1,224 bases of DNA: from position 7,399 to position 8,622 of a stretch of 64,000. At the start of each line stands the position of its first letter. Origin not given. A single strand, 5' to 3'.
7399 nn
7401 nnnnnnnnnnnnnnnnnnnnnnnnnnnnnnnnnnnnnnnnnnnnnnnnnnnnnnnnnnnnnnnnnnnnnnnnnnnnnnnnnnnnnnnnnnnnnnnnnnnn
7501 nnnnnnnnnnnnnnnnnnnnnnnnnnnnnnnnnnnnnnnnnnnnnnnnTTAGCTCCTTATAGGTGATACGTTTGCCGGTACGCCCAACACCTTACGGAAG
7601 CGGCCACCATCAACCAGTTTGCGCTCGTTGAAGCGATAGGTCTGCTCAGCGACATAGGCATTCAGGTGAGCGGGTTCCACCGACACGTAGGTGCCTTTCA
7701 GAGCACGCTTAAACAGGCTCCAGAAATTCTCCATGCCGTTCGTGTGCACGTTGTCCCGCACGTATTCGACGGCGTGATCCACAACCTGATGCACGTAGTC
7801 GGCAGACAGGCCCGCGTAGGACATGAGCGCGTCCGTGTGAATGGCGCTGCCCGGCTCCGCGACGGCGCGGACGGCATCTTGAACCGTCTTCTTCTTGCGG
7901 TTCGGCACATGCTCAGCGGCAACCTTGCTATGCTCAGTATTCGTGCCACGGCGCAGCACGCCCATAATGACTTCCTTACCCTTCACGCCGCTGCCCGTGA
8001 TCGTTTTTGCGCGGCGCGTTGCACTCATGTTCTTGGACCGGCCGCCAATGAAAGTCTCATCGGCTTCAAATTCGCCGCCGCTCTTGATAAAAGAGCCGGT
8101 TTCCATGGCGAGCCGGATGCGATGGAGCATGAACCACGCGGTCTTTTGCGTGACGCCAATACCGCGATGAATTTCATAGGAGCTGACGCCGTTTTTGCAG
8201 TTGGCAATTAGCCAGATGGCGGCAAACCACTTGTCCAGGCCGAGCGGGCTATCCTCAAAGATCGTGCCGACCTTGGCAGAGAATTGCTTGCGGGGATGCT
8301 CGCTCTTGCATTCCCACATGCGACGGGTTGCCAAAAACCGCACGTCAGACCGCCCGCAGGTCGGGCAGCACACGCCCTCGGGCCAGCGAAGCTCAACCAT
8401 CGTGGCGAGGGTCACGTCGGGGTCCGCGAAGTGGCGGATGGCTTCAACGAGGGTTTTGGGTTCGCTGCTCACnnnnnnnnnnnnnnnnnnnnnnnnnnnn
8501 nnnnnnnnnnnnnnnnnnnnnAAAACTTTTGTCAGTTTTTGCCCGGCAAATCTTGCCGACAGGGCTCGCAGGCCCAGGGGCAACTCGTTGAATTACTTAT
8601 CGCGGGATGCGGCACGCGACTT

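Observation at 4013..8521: IS1595-family transposon carrying a cytoplasmic trypsin-like protease as cargo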

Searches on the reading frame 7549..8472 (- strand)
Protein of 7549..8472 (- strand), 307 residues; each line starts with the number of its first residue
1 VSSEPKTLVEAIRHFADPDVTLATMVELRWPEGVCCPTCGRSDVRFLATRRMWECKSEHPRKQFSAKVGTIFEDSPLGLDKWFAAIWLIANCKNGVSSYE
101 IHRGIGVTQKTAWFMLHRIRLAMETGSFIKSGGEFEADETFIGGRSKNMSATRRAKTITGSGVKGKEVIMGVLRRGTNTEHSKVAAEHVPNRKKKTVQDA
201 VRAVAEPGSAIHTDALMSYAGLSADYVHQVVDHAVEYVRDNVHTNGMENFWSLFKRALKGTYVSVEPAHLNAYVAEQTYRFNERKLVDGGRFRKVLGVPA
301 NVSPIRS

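Call 4: search_protein_families(library=pfam, proteins=[window:7549-8472:-], max_evalue=0.01)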
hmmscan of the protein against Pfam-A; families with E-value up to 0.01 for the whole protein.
window:7549-8472:- (307 aa): 2 families
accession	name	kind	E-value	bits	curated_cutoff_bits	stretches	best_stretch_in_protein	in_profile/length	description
PF12762.13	DDE_Tnp_IS1595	-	2.1e-37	128.9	27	1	133-282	4-153/153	ISXO2-like transposase domain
PF12760.12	Zn_ribbon_IS1595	-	2.2e-09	37.6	25.4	1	22-57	7-42/46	Transposase zinc-ribbon domain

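Call 8: search_protein_families(library=ncbifam, proteins=[window:7549-8472:-], max_evalue=0.01)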
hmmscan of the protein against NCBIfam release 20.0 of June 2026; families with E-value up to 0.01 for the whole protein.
window:7549-8472:- (307 aa): 1 family
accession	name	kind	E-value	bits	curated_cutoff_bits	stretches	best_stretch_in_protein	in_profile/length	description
NF033547.1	transpos_IS1595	equivalog_domain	1.1e-51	175.7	75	1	76-284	3-215/215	IS1595 family transposase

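Call 27: search_protein_families(library=padloc, proteins=[window:7549-8472:-], max_evalue=1)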
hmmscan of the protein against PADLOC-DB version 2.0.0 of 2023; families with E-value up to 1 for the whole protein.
window:7549-8472:- (307 aa): 0 families

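Call 43: find_related_loci(query=window:7549-8472:-, collection=genome_contigs, flank=3500)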
Query window:7549-8472:- (307 aa) in genome_contigs; peptide patterns used: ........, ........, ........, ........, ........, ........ (x = any residue, [..] = any of these).
598 stretches matched a pattern (row limit reached: there are more); 591 encode a relative of the query (tblastn E <= 1e-3); the best 80 are kept; 80 distinct loci.
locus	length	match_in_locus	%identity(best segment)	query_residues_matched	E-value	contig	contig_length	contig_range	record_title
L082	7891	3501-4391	80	1-297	5e-167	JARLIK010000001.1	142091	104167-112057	MAG: Acidocella sp. isolate MAG_BA416 MetaBAT2_Bin_416_Anoxic_k141_70974, whole genome shotgun sequence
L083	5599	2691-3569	79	1-296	5e-167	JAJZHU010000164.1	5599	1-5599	MAG: Proteobacteria bacterium isolate LL7.bin70 NODE_21408_length_5599_cov_1.406615, whole genome shotgun sequence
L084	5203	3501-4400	76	1-297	3e-158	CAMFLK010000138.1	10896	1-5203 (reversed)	MAG: uncultured Rhodospirillales bacterium isolate SRR12456168_bin.10_metaWRAP_v1.3_MAG genome assembly, contig: ERZ1228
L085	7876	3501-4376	75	1-292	1e-153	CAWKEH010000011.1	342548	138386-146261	MAG: uncultured Alphaproteobacteria bacterium isolate MFD09603.bin.3.358 genome assembly, contig: contig_55953, whole ge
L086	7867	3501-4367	63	5-301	4e-126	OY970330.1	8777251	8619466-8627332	MAG: Thermoanaerobaculaceae bacterium isolate MFD05537.bin.c.1 genome assembly, chromosome: 1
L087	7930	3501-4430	59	5-305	2e-123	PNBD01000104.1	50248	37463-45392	MAG: Deltaproteobacteria bacterium isolate palsa_1115 73.20111000_P3M.98_contig_1021, whole genome shotgun sequence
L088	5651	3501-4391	59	2-301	5e-122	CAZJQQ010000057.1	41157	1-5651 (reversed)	MAG TPA_asm: uncultured Clostridia bacterium isolate SRP119689_co1_191 genome assembly, contig: NODE_1117_length_41157_c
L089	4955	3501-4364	61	5-296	1e-121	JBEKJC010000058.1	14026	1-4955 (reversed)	MAG: Candidatus Binataceae bacterium isolate SPRUCE 314 SPRUCE_314_58, whole genome shotgun sequence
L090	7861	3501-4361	62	5-296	2e-121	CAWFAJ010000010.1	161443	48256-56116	MAG: uncultured delta proteobacterium isolate MFD00991.bin.1.136 genome assembly, contig: contig_45522, whole genome sho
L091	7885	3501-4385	59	2-296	1e-120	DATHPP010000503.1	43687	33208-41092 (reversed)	MAG TPA_asm: Tepidisphaeraceae bacterium isolate SMAG_U12713 k141_4042134, whole genome shotgun sequence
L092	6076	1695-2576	60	5-296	1e-119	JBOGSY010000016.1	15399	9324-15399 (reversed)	MAG: Candidatus Limnocylindria bacterium isolate SD8030_metabat2.bin.11_sub NODE_731_length_15399_cov_1.833028, whole ge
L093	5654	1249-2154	58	5-297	1e-117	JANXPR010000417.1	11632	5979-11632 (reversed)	MAG: Acidobacteriaceae bacterium isolate GL140_3_concoct_315 GL140_3_k141_3415087, whole genome shotgun sequence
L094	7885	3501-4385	58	5-296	1e-116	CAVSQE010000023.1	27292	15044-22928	MAG: uncultured Acidobacteriota bacterium isolate MFD03044.bin.1.135 genome assembly, contig: contig_40461, whole genome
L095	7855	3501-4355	59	4-292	8e-117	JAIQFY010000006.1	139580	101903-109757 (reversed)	MAG: Terriglobia bacterium isolate SRVP_39 SRVP18_hole-7m-from-trench_1_20cm_scaffold_50, whole genome shotgun sequence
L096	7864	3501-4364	57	5-292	9e-117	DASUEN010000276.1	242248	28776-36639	MAG TPA_asm: Thermoanaerobaculia bacterium isolate SMAG_U1354 k141_299063, whole genome shotgun sequence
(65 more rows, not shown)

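Call 52: search_protein_families(library=pfam, alignment_id=A3, max_evalue=0.001)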
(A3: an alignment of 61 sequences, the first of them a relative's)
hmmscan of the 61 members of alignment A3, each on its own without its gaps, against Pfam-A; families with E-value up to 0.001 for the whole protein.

A. member 1, L083:4223-5059:+ (278 aa): 0 families

B. families by the number of members that match (of 61 scanned): 25 families
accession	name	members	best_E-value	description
PF12686.12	DUF3800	10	2.9e-10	Protein of unknown function (DUF3800)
PF05168.19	HEPN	3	1.6e-06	HEPN domain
PF10592.14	AIPR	2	4.1e-45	AIPR protein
PF01555.25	N6_N4_Mtase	2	2.4e-43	DNA methylase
PF24738.1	DUF7689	2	8.3e-35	Domain of unknown function (DUF7689)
PF13274.11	SocA_Panacea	2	9.4e-16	Antitoxin SocA-like, Panacea domain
PF22722.2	NA-iREase1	2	8.9e-09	NACHT-associated inactive Restriction Endonuclease 1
PF00872.24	Transposase_mut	1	3.7e-51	Transposase, Mutator family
PF02384.22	N6_Mtase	1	4.6e-39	N-6 DNA Methylase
PF08861.15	DUF1828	1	3.7e-19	Domain of unknown function DUF1828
PF13620.12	CarboxypepD_reg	1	2.2e-09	Carboxypeptidase regulatory-like domain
PF01636.29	APH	1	6.5e-08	Phosphotransferase enzyme family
PF05066.19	HARE-HTH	1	2e-06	HB1, ASXL, restriction endonuclease HTH domain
PF13365.12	Trypsin_2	1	3.1e-06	Trypsin-like peptidase domain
PF02086.21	MethyltransfD12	1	1.2e-05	D12 class N6 adenine-specific DNA methyltransferase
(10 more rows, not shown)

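Call 53: search_protein_families(library=padloc, alignment_id=A3, max_evalue=0.00001)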
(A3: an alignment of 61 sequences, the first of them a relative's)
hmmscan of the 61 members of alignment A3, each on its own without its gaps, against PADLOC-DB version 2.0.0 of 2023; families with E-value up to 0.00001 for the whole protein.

A. member 1, L083:4223-5059:+ (278 aa): 0 families

B. families by the number of members that match (of 61 scanned): 102 families (the first 25 are shown)
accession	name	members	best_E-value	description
PDLC02357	AbiU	3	7.8e-89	AbiU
PDLC04134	mad2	3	1.5e-34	mads_2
PDLC03354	MTase_II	2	8.9e-65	Type II methyltransferase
PDLC03339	MTase_II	2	5.4e-58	Type II methyltransferase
PDLC03300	MTase_II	2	9.9e-44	Type II methyltransferase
PDLC03633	MTase_III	2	5e-40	Type III methyltransferase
PDLC03636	MTase_III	2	4.8e-39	Type III methyltransferase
PDLC03644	MTase_III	2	1.4e-37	Type III methyltransferase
PDLC03638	MTase_III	2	6.3e-37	Type III methyltransferase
PDLC03299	MTase_II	2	1.1e-35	Type II methyltransferase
PDLC03371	MTase_II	2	3.5e-34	Type II methyltransferase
PDLC03641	MTase_III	2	7.9e-33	Type III methyltransferase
PDLC03635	MTase_III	2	1.3e-29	Type III methyltransferase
PDLC03634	MTase_III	2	8.6e-29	Type III methyltransferase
PDLC03216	MTase_II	2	5.2e-26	Type II methyltransferase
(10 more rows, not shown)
